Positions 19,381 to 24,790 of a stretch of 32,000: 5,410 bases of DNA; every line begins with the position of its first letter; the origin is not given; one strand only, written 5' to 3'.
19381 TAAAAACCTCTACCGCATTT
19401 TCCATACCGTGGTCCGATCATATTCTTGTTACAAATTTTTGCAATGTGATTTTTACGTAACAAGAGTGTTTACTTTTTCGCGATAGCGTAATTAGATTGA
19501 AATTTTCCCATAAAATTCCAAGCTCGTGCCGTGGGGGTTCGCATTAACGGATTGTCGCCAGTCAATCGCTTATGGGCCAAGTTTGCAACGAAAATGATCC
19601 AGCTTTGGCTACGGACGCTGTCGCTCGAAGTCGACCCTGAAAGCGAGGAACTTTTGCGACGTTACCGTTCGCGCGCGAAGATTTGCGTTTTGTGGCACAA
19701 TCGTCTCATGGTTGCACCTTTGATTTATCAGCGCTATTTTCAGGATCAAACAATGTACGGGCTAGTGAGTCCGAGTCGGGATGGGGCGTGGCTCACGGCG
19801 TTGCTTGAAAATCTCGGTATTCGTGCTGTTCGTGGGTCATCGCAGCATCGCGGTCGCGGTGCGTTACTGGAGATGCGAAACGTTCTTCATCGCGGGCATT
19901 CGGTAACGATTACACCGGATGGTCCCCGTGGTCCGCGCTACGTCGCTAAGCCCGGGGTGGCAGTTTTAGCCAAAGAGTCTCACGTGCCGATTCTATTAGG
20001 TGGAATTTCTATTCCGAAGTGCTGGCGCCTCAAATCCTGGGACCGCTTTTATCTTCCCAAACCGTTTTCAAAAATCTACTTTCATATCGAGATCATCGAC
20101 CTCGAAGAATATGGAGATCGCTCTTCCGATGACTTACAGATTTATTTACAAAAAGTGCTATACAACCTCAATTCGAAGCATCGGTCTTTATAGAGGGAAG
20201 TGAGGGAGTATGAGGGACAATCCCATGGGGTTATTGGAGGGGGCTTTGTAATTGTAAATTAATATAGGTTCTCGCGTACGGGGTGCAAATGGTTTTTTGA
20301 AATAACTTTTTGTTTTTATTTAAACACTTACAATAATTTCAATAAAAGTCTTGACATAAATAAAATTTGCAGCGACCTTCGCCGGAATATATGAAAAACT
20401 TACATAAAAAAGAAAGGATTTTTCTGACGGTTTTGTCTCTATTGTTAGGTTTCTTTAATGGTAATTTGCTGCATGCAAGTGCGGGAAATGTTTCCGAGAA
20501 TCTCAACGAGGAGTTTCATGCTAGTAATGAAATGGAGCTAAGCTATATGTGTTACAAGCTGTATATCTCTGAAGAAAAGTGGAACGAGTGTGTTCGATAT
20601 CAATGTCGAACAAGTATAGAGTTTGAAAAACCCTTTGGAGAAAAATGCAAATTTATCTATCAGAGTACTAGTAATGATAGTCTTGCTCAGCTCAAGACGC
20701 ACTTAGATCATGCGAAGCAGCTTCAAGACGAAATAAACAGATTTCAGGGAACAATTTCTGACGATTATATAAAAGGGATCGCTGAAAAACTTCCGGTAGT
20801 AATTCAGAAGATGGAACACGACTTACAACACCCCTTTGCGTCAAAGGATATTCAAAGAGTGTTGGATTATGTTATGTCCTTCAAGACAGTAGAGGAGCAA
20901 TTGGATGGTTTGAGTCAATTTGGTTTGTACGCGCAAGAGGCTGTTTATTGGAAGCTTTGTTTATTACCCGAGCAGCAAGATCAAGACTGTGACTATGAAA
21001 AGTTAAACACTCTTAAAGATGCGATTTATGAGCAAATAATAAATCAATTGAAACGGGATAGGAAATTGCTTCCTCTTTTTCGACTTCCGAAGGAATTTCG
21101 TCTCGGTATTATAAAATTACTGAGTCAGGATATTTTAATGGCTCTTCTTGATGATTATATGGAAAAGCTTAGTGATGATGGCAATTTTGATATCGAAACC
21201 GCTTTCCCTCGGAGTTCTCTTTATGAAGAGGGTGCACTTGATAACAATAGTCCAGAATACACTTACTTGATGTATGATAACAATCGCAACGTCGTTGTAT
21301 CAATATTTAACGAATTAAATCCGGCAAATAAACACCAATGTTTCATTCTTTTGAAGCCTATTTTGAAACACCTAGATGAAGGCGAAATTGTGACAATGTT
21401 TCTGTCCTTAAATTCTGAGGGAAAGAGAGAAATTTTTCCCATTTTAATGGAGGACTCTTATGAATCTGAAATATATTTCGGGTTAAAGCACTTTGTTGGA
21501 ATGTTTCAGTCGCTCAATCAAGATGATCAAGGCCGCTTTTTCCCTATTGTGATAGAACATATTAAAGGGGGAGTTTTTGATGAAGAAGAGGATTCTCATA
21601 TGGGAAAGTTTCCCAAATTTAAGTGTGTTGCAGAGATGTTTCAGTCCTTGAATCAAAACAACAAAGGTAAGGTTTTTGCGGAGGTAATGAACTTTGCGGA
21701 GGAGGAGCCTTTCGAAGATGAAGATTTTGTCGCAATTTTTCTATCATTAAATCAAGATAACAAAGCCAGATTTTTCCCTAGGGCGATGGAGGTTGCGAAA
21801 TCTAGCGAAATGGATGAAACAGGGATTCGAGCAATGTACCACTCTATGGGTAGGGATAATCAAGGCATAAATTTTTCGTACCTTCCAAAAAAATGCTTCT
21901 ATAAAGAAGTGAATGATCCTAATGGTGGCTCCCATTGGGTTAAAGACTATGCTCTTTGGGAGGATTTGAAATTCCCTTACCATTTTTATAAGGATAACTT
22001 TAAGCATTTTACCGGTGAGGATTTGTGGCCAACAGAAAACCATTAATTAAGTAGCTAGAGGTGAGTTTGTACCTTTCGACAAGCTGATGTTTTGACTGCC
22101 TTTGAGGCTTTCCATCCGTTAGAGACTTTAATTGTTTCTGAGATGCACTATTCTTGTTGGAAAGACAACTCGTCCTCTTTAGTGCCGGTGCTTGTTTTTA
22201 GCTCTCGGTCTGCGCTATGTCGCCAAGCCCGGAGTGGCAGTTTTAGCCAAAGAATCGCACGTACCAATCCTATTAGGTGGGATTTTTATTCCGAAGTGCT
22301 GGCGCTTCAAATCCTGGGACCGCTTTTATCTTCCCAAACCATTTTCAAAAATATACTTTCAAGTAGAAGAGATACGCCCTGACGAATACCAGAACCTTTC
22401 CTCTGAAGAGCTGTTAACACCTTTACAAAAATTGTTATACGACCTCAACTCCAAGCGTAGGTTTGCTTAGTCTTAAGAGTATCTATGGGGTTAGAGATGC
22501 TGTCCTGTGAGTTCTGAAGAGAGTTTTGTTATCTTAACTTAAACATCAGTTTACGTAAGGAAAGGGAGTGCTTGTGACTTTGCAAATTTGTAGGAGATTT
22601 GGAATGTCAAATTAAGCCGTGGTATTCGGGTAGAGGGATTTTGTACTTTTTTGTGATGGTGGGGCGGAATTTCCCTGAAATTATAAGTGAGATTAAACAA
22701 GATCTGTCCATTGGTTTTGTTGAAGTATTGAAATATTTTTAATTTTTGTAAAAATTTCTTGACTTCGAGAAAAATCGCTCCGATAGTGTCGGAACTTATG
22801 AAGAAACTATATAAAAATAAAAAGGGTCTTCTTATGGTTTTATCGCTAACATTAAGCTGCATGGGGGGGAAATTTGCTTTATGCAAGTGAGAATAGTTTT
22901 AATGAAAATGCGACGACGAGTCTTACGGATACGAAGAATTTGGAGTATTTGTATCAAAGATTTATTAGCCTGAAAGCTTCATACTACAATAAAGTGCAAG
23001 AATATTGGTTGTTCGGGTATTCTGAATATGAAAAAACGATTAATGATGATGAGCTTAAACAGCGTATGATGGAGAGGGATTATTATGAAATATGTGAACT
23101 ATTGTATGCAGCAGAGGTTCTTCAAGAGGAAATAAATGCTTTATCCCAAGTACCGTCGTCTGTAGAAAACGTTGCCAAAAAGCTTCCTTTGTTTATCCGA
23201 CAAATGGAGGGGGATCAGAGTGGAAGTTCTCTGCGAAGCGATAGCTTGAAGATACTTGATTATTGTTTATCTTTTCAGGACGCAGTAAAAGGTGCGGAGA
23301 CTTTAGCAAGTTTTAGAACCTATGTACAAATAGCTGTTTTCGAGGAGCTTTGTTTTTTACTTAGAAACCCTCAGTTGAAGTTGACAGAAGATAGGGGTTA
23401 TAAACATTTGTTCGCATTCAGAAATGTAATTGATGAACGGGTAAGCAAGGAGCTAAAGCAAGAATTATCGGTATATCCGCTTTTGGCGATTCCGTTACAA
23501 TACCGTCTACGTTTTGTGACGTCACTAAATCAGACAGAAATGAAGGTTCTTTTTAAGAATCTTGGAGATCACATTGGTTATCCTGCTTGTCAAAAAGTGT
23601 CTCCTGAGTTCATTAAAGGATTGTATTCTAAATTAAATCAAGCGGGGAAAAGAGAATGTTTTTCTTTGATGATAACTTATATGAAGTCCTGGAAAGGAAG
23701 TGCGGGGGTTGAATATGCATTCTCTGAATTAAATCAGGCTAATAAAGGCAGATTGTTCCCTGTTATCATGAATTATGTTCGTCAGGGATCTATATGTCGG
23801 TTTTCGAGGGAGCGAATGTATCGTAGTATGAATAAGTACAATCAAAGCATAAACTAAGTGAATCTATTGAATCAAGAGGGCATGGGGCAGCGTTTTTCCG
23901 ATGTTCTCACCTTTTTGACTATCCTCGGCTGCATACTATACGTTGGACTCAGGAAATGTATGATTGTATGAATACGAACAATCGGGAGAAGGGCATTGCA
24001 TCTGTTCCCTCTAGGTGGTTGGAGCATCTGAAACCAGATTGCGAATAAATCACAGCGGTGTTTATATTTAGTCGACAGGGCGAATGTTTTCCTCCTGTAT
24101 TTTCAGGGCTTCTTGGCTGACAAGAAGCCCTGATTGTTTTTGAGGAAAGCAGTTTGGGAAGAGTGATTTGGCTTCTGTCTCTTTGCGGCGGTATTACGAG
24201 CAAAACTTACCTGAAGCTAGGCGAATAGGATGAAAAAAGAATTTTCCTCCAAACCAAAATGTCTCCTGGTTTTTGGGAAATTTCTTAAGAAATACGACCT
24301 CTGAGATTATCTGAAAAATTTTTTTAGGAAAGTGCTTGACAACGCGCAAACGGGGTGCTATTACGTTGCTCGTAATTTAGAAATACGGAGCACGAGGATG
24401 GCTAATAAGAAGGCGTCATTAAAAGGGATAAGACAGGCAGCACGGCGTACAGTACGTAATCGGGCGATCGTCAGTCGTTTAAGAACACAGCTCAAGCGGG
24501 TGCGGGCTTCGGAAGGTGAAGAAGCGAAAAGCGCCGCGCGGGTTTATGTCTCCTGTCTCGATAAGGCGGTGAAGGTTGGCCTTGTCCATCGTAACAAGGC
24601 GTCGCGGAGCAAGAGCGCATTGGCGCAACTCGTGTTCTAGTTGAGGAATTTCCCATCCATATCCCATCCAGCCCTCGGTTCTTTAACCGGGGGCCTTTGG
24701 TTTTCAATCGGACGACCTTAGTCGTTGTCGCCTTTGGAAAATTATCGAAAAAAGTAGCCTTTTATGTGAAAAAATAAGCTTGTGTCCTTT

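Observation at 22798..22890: G7 homopolymer uncouples repeat protein B from its signal peptide: candidate slipped-strand phase-variation switch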

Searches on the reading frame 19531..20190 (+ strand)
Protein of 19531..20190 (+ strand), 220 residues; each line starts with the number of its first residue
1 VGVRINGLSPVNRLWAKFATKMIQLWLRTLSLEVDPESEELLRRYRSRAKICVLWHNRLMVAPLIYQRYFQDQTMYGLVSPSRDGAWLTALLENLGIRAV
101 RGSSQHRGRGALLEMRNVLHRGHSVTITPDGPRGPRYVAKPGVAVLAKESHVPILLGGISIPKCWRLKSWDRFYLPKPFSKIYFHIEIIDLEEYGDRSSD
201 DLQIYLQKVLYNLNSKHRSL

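Call 6: search_protein_families(library=pfam, proteins=[window:19531-20190:+], max_evalue=0.01)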
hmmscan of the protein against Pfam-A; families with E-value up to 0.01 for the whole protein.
window:19531-20190:+ (220 aa): 1 family
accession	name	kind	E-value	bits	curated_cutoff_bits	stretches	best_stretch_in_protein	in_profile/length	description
PF04028.18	DUF374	-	5.2e-23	80.9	26.8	1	69-136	2-69/69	Domain of unknown function (DUF374)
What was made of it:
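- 19531..20193 (+): Full-length DUF374 gene, the left anchor of the variable island. Pfam PF04028, E=5e-23 (call 6).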

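Call 21: find_related_loci(query=window:19531-20190:+, collection=genome_contigs, flank=10000)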
Query window:19531-20190:+ (220 aa) in genome_contigs; peptide patterns used: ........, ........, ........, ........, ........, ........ (x = any residue, [..] = any of these).
71 stretches matched a pattern; 7 encode a relative of the query (tblastn E <= 1e-3); 7 distinct loci.
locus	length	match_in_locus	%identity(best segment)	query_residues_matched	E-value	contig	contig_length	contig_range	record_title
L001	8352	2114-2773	88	1-220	2e-132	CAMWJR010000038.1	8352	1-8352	MAG TPA_asm: uncultured Verrucomicrobia bacterium isolate SRR14411247_bin.11_metawrap_v1.3_MAG genome assembly, contig:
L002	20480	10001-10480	41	22-182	8e-38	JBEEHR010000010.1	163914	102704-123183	MAG: Verrucomicrobiota bacterium isolate BP_758 scaffold_1100836, whole genome shotgun sequence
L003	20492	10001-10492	37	46-203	1e-32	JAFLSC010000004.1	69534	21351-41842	MAG: Helicobacter sp. isolate HAN017 Seq4, whole genome shotgun sequence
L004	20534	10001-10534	37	3-184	4e-30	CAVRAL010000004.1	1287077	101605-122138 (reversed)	MAG: candidate division FCPU426 bacterium isolate MFD04540.bin.1.40 genome assembly, contig: contig_4975, whole genome s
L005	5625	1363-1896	36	3-184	2e-28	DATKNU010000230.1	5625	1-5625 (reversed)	MAG TPA_asm: bacterium isolate SMAG_U14745 k141_2253488, whole genome shotgun sequence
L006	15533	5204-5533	46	78-186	4e-24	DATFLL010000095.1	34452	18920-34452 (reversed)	MAG TPA_asm: Gammaproteobacteria bacterium isolate SMAG_U9197 k141_183502, whole genome shotgun sequence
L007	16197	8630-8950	44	78-184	6e-23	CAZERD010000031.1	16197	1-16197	MAG TPA_asm: uncultured Desulfurellales bacterium isolate SRP128015_co1_469 genome assembly, contig: NODE_5200_length_16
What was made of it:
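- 19531..20193 (+): 88% aa identity to L001 (call 21).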

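Call 40: find_related_loci(query=window:19531-20190:+, collection=metagenome_contigs, flank=10000)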
Query window:19531-20190:+ (220 aa) in metagenome_contigs; peptide patterns used: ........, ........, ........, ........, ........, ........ (x = any residue, [..] = any of these).
110 stretches matched a pattern; 12 encode a relative of the query (tblastn E <= 1e-3); 12 distinct loci.
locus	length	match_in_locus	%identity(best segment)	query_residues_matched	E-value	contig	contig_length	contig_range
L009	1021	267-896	34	3-216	1e-35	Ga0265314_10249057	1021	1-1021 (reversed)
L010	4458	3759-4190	40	37-183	3e-30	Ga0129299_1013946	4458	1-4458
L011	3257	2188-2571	42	53-184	6e-30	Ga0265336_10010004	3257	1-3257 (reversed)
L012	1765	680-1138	38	30-184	9e-29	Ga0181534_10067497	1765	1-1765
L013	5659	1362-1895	36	3-184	1e-28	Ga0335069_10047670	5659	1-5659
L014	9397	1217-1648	40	37-183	3e-28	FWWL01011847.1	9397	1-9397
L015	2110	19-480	37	27-184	4e-28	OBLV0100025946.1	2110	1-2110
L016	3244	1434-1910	36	22-184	5e-28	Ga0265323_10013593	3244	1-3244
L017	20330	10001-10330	46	78-186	2e-24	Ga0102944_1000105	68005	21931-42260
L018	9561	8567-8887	44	78-184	3e-23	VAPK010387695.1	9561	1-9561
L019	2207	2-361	38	96-218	6e-19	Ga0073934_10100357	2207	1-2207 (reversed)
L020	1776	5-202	53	119-184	9e-18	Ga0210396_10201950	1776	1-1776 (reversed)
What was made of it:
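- Tried and rejected: The JGI scan with DUF374 found only relatives at 53% identity or less (call 40), so the clade is absent there.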

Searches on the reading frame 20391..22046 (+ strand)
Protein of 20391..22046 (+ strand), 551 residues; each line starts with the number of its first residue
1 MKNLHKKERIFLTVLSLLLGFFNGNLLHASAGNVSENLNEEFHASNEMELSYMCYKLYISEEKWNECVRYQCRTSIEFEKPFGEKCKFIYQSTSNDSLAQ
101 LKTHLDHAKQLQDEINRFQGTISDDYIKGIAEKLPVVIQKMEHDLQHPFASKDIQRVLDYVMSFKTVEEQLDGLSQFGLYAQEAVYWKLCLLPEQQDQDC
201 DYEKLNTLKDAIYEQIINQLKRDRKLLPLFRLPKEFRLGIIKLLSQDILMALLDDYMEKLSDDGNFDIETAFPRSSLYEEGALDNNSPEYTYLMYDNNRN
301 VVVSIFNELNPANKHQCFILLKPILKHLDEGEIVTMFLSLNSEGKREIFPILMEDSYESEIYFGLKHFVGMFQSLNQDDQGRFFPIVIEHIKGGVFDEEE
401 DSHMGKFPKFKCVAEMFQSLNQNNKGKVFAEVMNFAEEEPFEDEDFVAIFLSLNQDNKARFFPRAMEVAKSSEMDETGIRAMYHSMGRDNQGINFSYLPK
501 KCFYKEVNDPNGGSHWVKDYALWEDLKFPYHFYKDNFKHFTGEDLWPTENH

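Call 6: search_protein_families(library=pfam, proteins=[window:20391-22043:+], max_evalue=0.01)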
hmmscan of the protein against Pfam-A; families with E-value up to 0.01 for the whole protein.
window:20391-22043:+ (551 aa): 0 families

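Call 8: find_encoding_contigs(protein=window:20391-22046:+, flank=6000, max_places=10)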
Protein window:20391-22046:+ (551 aa): no gene with exactly this product is on record in the collection.

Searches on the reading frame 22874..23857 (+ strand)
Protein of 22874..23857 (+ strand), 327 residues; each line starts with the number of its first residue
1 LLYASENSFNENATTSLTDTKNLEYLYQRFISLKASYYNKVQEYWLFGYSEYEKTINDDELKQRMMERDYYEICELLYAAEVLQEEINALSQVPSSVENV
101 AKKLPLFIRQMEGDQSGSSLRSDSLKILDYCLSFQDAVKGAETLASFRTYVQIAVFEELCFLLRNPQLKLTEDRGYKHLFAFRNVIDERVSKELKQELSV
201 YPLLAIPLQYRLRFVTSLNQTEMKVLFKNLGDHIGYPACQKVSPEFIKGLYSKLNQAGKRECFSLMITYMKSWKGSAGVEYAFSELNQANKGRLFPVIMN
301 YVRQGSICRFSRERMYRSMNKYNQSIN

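Call 7: find_encoding_contigs(protein=window:22874-23857:+, flank=6000, max_places=10)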
Protein window:22874-23857:+ (327 aa): no gene with exactly this product is on record in the collection.

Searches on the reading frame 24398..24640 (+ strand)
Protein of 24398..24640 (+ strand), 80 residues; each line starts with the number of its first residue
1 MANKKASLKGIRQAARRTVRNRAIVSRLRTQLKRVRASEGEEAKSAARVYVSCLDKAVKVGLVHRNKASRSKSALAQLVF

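Call 26: find_encoding_contigs(protein=window:24398-24640:+, flank=10000, max_places=10)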
Protein window:24398-24640:+ (80 aa): no gene with exactly this product is on record in the collection.
